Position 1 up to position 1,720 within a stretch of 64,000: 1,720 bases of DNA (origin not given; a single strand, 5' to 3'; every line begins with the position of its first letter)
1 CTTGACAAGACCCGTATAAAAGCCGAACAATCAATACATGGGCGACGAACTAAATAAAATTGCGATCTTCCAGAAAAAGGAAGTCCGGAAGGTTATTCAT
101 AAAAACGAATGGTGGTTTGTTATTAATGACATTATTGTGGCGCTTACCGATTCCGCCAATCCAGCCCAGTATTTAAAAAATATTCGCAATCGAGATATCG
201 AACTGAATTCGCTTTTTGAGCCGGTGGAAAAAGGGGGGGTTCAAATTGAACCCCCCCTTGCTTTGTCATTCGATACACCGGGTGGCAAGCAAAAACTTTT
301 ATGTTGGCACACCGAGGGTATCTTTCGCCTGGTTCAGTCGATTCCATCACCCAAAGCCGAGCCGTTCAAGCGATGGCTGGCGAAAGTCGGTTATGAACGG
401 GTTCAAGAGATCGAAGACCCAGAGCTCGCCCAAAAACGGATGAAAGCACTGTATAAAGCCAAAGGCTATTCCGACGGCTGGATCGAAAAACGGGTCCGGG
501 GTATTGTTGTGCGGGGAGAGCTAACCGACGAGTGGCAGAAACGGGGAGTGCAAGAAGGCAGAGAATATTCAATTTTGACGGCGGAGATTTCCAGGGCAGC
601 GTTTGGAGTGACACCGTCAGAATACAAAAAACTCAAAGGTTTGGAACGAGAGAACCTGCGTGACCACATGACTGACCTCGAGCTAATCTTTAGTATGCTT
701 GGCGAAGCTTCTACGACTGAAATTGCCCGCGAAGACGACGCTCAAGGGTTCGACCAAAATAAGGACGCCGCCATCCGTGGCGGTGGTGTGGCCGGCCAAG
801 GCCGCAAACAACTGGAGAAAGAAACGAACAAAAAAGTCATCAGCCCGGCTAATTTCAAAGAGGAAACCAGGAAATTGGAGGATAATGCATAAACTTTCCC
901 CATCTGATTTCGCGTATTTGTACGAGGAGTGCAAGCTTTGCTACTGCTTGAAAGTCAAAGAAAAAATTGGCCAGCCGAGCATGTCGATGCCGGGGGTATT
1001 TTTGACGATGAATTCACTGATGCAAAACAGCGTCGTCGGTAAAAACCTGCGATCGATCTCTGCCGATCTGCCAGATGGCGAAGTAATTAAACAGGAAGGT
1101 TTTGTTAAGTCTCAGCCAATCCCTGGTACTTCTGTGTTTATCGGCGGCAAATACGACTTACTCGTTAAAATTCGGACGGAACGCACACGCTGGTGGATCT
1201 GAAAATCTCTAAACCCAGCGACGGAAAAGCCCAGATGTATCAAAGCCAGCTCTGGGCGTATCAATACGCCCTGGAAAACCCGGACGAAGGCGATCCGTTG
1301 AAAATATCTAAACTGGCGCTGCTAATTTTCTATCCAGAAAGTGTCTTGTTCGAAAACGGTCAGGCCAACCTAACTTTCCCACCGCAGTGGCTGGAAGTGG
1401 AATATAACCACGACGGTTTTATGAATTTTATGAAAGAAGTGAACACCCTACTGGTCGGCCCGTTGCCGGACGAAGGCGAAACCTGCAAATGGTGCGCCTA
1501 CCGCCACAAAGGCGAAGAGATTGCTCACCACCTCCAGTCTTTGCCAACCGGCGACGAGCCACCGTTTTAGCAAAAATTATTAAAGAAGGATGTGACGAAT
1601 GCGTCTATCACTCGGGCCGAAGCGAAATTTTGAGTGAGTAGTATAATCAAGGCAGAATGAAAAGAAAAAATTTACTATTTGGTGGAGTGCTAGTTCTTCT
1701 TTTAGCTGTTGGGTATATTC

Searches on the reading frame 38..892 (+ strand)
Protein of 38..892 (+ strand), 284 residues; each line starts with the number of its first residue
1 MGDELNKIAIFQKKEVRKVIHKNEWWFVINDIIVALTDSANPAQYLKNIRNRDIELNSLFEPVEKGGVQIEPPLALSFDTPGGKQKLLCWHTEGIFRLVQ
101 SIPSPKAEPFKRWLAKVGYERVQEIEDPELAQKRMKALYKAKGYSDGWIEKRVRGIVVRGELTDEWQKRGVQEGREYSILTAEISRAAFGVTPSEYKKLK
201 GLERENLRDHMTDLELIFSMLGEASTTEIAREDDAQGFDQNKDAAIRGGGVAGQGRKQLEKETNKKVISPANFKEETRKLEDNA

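Call 11: search_protein_families(library=pfam, max_evalue=0.1, proteins=[window:38-892:+])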
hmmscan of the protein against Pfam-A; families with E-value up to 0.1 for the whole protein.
window:38-892:+ (284 aa): 1 family
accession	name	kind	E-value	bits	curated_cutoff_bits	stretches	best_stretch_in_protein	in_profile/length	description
PF02498.22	Bro-N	-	5e-12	46.7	25.6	1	15-116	1-92/96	BRO family, N-terminal domain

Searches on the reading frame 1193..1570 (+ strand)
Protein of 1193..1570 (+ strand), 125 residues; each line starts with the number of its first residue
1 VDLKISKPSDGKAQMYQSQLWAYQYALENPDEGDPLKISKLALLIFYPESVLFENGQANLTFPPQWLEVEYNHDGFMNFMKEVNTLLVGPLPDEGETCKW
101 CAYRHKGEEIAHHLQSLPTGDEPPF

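Call 11: search_protein_families(library=pfam, max_evalue=0.1, proteins=[window:1193-1570:+])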
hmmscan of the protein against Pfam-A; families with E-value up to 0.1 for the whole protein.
window:1193-1570:+ (125 aa): 1 family
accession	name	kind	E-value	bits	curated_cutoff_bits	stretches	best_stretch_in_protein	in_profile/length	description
PF12705.13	PDDEXK_1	-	0.016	15.6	22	1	2-105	142-244/247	PD-(D/E)XK nuclease superfamily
